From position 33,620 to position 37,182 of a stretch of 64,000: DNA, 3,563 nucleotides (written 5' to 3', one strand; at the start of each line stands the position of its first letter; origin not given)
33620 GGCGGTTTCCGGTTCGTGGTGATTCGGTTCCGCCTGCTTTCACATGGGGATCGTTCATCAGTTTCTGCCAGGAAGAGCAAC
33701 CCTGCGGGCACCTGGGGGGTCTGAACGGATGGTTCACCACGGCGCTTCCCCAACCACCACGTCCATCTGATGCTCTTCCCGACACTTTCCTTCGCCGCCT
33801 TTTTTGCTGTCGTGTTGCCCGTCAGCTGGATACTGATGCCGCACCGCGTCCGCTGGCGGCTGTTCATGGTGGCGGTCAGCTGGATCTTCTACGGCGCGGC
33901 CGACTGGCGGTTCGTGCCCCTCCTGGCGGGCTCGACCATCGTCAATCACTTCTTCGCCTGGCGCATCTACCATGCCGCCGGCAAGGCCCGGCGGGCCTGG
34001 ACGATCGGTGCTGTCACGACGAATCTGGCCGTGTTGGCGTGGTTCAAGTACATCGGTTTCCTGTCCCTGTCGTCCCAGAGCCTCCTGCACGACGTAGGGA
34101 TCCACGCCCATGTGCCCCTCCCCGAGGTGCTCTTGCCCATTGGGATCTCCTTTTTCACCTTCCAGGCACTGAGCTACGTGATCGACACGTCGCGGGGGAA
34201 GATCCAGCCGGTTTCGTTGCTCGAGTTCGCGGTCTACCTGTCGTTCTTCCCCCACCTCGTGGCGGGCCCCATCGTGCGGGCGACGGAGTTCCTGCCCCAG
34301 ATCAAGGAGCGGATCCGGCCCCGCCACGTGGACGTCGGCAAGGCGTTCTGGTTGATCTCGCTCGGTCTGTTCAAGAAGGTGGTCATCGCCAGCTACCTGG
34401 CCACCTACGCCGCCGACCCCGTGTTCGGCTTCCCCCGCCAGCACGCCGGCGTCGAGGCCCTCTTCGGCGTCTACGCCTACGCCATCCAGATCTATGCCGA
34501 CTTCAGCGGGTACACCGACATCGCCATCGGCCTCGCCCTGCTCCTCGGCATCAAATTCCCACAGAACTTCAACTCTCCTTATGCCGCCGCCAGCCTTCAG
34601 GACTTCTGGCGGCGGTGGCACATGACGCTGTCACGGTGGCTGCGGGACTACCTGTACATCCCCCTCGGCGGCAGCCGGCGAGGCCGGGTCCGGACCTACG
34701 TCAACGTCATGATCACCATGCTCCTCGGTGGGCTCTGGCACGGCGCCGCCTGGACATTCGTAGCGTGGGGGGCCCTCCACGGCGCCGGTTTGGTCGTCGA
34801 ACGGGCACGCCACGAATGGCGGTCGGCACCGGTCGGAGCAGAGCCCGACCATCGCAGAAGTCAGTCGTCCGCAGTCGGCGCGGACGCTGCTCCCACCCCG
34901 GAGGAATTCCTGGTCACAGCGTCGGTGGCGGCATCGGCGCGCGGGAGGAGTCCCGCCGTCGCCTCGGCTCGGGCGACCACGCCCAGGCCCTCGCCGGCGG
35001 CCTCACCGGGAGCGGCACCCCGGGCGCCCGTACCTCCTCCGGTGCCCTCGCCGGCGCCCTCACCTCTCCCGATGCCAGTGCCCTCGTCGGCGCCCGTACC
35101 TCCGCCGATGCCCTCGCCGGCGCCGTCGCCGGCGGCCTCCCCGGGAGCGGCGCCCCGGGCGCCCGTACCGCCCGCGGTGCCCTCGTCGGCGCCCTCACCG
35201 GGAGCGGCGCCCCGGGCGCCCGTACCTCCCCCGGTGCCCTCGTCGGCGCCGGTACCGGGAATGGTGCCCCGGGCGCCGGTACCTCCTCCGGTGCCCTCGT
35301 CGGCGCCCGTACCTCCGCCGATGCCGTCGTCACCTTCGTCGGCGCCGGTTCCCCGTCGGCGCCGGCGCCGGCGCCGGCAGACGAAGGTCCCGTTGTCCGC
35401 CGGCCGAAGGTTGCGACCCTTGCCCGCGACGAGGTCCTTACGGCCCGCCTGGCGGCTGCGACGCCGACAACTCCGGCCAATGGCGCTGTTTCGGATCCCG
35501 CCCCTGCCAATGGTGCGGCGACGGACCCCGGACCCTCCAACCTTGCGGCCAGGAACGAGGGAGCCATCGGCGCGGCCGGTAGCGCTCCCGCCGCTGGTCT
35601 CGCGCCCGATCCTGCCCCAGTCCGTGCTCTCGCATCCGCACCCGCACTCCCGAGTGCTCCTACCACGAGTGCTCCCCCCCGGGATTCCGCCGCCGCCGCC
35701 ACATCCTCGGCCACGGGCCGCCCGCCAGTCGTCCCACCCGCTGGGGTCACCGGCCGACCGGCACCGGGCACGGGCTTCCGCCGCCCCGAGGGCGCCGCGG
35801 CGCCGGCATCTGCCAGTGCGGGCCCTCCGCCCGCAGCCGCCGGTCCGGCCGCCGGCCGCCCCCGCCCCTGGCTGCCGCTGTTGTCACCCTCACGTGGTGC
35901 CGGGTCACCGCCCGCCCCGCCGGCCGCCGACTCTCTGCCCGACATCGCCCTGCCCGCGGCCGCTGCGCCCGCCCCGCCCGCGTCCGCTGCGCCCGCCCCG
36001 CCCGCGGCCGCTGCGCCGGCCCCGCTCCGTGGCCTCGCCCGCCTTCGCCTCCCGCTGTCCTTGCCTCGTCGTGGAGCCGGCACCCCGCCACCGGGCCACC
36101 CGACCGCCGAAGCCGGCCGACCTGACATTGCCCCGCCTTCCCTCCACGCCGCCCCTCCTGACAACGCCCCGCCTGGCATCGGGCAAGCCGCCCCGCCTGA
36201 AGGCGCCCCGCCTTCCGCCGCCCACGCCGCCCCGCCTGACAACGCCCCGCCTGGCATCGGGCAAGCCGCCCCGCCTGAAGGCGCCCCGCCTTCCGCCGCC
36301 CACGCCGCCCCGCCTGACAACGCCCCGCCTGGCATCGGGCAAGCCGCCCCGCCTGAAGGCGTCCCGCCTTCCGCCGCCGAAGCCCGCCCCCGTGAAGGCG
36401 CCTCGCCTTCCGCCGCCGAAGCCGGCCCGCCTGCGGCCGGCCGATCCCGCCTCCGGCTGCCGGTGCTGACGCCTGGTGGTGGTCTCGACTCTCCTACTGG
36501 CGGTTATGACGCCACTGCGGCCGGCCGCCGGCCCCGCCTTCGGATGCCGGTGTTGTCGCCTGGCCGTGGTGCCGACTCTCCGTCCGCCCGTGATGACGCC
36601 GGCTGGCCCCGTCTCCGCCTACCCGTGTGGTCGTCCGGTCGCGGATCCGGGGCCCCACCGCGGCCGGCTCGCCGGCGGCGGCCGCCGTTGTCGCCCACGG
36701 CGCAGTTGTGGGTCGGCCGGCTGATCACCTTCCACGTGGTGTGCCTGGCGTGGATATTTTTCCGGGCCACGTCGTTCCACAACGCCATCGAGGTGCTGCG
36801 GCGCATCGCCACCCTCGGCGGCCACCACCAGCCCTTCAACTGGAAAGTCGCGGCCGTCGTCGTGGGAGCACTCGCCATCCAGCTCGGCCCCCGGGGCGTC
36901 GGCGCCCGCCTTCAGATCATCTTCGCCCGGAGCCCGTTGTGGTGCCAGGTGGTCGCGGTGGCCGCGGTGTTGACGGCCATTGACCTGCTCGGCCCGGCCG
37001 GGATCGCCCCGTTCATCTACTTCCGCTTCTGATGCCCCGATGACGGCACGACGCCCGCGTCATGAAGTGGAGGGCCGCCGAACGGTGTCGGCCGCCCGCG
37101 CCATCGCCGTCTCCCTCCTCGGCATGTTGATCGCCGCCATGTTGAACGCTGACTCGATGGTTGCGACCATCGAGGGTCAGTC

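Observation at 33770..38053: MBOAT O-acyltransferase split by a 1.9-kb Pro/Ala-rich tandem-repeat insertion with a frame change, followed by its SGNH partner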

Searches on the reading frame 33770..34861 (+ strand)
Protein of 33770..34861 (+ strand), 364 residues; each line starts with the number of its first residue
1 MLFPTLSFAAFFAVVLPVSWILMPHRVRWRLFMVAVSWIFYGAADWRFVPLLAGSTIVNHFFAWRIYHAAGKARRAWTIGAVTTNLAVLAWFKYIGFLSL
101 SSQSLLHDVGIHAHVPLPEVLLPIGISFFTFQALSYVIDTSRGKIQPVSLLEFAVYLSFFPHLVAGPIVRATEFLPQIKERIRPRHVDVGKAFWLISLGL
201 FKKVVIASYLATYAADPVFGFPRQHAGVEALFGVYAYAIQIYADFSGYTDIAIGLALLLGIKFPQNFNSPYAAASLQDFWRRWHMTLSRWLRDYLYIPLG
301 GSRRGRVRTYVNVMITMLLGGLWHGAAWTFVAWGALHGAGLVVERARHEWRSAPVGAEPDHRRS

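Call 6: find_homologous_proteins(query=window:33770-34861:+, max_evalue=1e-10)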
Query window:33770-34861:+ (364 aa): 8000 proteins with E <= 1e-10 among 8000 candidates; the best 120 are listed.
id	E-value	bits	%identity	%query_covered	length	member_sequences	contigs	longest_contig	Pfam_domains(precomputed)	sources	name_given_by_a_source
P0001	5.4e-205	699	89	96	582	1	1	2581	PF03062.25,PF13813.12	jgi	jgi:D-alanyl-lipoteichoic acid acyltransferase DltB (MBOAT superfamily)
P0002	2.1e-204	697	86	99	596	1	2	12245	PF03062.25,PF13813.12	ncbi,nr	ncbi:MAG: MBOAT family protein [Actinomycetota bacterium]|nr:MBOAT family protein [Actinomycetota ba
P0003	9.1e-203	691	85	97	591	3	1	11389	PF03062.25,PF13813.12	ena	-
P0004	1.5e-202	691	84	98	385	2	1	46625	PF03062.25,PF13813.12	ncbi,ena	-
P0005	1.2e-199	681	83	98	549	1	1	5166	PF03062.25,PF13813.12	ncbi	-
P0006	2.4e-197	674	84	96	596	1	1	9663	PF03062.25,PF13813.12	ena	-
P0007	1.5e-196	671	84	97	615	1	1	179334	PF03062.25,PF13813.12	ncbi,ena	-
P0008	1.5e-191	654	80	99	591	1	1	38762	PF03062.25,PF13813.12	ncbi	ncbi:MAG: MBOAT family O-acyltransferase [Acidimicrobiales bacterium]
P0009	2.0e-188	644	80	99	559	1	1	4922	PF03062.25,PF13813.12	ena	-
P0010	4.0e-186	637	80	96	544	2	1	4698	PF03062.25,PF13813.12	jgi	jgi:alginate O-acetyltransferase complex protein AlgI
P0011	1.3e-185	635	80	96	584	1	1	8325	PF03062.25,PF13813.12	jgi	jgi:alginate O-acetyltransferase complex protein AlgI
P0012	6.5e-185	633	78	99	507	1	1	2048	PF03062.25,PF13813.12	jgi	jgi:alginate O-acetyltransferase complex protein AlgI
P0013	3.4e-183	627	78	98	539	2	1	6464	PF03062.25,PF13813.12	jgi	jgi:D-alanyl-lipoteichoic acid acyltransferase DltB (MBOAT superfamily)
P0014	9.9e-182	622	78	98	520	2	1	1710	PF03062.25,PF13813.12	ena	-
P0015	1.7e-181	621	78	98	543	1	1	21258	PF03062.25,PF13813.12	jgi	jgi:alginate O-acetyltransferase complex protein AlgI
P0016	9.7e-179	612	89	84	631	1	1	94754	PF03062.25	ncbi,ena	-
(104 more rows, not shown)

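Call 8: find_related_loci(query=window:33770-34861:+, collection=genome_contigs, flank=6000)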
Query window:33770-34861:+ (364 aa) in genome_contigs; peptide patterns used: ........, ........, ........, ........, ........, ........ (x = any residue, [..] = any of these).
600 stretches matched a pattern (row limit reached: there are more); 597 encode a relative of the query (tblastn E <= 1e-3); the best 80 are kept; 80 distinct loci.
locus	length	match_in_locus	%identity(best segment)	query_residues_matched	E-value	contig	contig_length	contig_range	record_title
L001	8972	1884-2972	80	1-359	0e+0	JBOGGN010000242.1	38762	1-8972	MAG: Acidimicrobiales bacterium isolate TC-S_metawrap_bin.299 k127_4410662, whole genome shotgun sequence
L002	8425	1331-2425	63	1-363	6e-152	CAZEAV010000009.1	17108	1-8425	MAG TPA_asm: uncultured Iamiaceae bacterium isolate SRP187154_co1_312 genome assembly, contig: NODE_4052_length_17108_co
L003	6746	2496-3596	62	1-363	1e-148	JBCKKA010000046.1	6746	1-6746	Acidimicrobiia bacterium isolate SLM_LV1_0830-J05 Node_46_length_6746_cov_37.903352, whole genome shotgun sequence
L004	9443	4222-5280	64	1-352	5e-146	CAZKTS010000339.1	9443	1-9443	MAG TPA_asm: uncultured Bifidobacteriaceae bacterium isolate binchicken_co200_78 genome assembly, contig: k141_243538, w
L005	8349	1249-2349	64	1-363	3e-142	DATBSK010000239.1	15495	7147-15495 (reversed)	MAG TPA_asm: Acidimicrobiia bacterium isolate SMAG_U4155 k141_1440696, whole genome shotgun sequence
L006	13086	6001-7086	62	1-363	1e-141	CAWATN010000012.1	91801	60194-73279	MAG: uncultured Thermoleophilia bacterium isolate MFD02134.bin.1.209 genome assembly, contig: contig_51601, whole genome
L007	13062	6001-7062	63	1-353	7e-141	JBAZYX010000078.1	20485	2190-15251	MAG: Acidimicrobiia bacterium isolate SO_2017_GW1_92 NODE_10131_length_20485_cov_1.527606_OW334_2017, whole genome shotg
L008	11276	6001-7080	60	1-359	1e-138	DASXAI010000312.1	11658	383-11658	MAG TPA_asm: Acidimicrobiales bacterium isolate SMAG_U3761 k141_473614, whole genome shotgun sequence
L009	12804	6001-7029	62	1-342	5e-138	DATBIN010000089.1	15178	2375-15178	MAG TPA_asm: Gaiella sp. isolate SMAG_U3895 k141_826830, whole genome shotgun sequence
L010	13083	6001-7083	60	1-360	8e-135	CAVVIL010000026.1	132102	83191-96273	MAG: uncultured Actinomycetes bacterium isolate MFD02840.bin.1.372 genome assembly, contig: contig_90782, whole genome s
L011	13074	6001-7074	60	1-357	8e-135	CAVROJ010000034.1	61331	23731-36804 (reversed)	MAG: uncultured Actinomycetes bacterium isolate MFD05088.bin.2.153 genome assembly, contig: contig_8681, whole genome sh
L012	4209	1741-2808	59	1-358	3e-137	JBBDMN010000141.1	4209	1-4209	MAG: Gaiellaceae bacterium isolate LejiaB_68_25 Lejia_B_27129_length_4209_cov_16, whole genome shotgun sequence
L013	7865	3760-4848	59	1-362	4e-134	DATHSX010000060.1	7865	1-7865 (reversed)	MAG TPA_asm: Acidimicrobiia bacterium isolate SMAG_U16062 k141_741914, whole genome shotgun sequence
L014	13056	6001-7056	59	1-354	5e-134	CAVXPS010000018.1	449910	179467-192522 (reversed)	MAG: uncultured Actinomycetes bacterium isolate MFD05454.bin.1.254 genome assembly, contig: contig_75364, whole genome s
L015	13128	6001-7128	58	1-357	9e-134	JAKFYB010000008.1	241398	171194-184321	MAG: Dehalococcoidia bacterium isolate ND5_Bin_30 ND5_0000017, whole genome shotgun sequence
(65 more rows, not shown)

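Call 11: find_encoding_contigs(protein=P0016, flank=6000, max_places=3)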
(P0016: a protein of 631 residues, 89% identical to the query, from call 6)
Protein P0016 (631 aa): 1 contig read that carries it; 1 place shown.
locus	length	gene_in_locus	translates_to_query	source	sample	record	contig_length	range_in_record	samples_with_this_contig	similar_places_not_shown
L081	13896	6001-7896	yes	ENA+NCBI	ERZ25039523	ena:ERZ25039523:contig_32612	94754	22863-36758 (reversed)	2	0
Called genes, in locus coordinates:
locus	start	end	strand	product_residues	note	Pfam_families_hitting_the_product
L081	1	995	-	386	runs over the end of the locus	PF14907:NTP_transf_5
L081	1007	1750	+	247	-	-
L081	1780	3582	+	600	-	PF00005:ABC_tran, PF02463:SMC_N (faint), PF13555:AAA_29 (weak), PF13304:AAA_21 (faint)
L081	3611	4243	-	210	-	-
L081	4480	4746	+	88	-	-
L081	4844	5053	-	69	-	-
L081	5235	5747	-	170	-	-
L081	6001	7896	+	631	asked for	PF03062:MBOAT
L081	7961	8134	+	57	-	-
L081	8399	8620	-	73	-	-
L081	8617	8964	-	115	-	-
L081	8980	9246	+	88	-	PF04311:DUF459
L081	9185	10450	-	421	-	PF00083:Sugar_tr (weak), PF07690:MFS_1, PF00083:Sugar_tr, PF07690:MFS_1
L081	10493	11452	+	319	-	PF10708:DUF2510, PF02517:Rce1-like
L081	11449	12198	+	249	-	PF01988:VIT1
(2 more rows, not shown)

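Call 51: find_encoding_contigs(protein=P0004, flank=4000, max_places=2)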
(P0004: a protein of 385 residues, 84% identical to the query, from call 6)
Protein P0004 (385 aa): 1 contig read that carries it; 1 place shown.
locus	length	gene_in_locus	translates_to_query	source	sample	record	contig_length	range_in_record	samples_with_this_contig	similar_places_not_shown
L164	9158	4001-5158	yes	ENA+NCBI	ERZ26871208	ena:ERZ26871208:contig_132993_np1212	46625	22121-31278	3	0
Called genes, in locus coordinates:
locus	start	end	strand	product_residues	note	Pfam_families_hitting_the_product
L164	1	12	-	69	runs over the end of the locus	-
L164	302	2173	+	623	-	PF09286:Pro-kuma_activ, PF00082:Peptidase_S8 (weak)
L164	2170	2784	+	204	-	PF16640:Big_3_5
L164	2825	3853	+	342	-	PF16640:Big_3_5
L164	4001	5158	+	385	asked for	PF03062:MBOAT, PF13813:MBOAT_2 (weak)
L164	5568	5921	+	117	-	-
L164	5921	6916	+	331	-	PF04311:DUF459, PF13472:Lipase_GDSL_2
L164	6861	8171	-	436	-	PF00083:Sugar_tr, PF07690:MFS_1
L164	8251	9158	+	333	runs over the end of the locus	PF02517:Rce1-like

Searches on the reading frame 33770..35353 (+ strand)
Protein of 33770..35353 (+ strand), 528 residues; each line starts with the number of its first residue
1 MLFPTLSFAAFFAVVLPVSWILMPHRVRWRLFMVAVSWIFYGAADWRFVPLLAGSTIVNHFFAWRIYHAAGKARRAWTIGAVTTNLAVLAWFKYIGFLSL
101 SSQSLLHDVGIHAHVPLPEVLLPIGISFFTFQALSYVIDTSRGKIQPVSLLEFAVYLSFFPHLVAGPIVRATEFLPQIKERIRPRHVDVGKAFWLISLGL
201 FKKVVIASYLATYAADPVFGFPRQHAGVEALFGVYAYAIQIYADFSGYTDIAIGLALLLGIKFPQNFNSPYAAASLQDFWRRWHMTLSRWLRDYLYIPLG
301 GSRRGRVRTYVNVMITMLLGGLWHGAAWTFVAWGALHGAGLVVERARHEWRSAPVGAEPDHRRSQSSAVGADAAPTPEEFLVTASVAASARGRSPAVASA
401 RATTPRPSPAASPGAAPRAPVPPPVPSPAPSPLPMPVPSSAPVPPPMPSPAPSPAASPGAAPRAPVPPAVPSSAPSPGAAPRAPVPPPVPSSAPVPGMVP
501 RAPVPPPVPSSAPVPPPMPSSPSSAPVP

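Call 46: search_protein_families(library=ncbifam, proteins=[window:33770-35353:+], max_evalue=0.001)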
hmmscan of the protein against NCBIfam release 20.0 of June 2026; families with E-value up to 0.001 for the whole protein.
window:33770-35353:+ (528 aa): 1 family
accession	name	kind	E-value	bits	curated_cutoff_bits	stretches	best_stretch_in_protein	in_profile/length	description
TIGR04091.1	LTA_dltB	equivalog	8.8e-54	183.2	375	1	9-346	9-340/380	D-alanyl-lipoteichoic acid biosynthesis protein DltB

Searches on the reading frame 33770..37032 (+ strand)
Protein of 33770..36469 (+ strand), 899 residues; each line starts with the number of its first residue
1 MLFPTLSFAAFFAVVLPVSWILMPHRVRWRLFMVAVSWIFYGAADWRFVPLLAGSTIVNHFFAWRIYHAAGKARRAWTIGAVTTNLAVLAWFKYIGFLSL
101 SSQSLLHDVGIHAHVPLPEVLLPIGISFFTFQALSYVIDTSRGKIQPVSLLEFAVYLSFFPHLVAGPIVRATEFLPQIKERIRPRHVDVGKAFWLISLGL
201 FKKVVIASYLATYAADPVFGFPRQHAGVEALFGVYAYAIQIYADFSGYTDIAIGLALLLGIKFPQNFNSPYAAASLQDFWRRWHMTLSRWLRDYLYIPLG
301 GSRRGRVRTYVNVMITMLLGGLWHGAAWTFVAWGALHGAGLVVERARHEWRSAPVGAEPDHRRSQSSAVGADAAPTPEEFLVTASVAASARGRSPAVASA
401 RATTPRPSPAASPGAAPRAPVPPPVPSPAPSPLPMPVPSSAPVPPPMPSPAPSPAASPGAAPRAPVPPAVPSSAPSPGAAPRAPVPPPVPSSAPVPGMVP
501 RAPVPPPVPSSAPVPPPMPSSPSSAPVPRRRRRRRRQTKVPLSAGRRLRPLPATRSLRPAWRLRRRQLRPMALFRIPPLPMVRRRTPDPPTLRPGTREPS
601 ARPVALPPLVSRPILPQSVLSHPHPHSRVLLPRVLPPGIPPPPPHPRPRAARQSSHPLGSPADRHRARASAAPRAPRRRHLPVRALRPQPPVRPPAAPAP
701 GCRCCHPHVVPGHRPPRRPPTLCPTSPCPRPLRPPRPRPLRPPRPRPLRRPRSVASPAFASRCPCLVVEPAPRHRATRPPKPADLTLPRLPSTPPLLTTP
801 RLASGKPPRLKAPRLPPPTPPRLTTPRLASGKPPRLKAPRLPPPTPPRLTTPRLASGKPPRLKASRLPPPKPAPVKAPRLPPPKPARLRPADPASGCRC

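Call 5: search_protein_families(library=pfam, proteins=[window:33770-36469:+, window:34039-37032:+], max_evalue=0.01)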
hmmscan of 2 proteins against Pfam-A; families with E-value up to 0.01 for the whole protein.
window:33770-36469:+ (899 aa): 2 families
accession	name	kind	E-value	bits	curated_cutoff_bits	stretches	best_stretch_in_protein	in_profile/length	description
PF03062.24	MBOAT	-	7.8e-35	121.2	27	1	104-351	62-301/337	MBOAT, membrane-bound O-acyltransferase family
PF13813.11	MBOAT_2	-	3.1e-07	31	25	1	264-327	2-67/85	Membrane bound O-acyl transferase family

window:34039-37032:+ (997 aa): 0 families

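Call 10: find_encoding_contigs(protein=window:33770-36469:+, flank=10000, max_places=4)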
Protein window:33770-36469:+ (899 aa): no gene with exactly this product is on record in the collection.

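Call 66: find_encoding_contigs(protein=window:33836-36469:+, flank=1000, max_places=3)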
Protein window:33836-36469:+ (877 aa): no gene with exactly this product is on record in the collection.
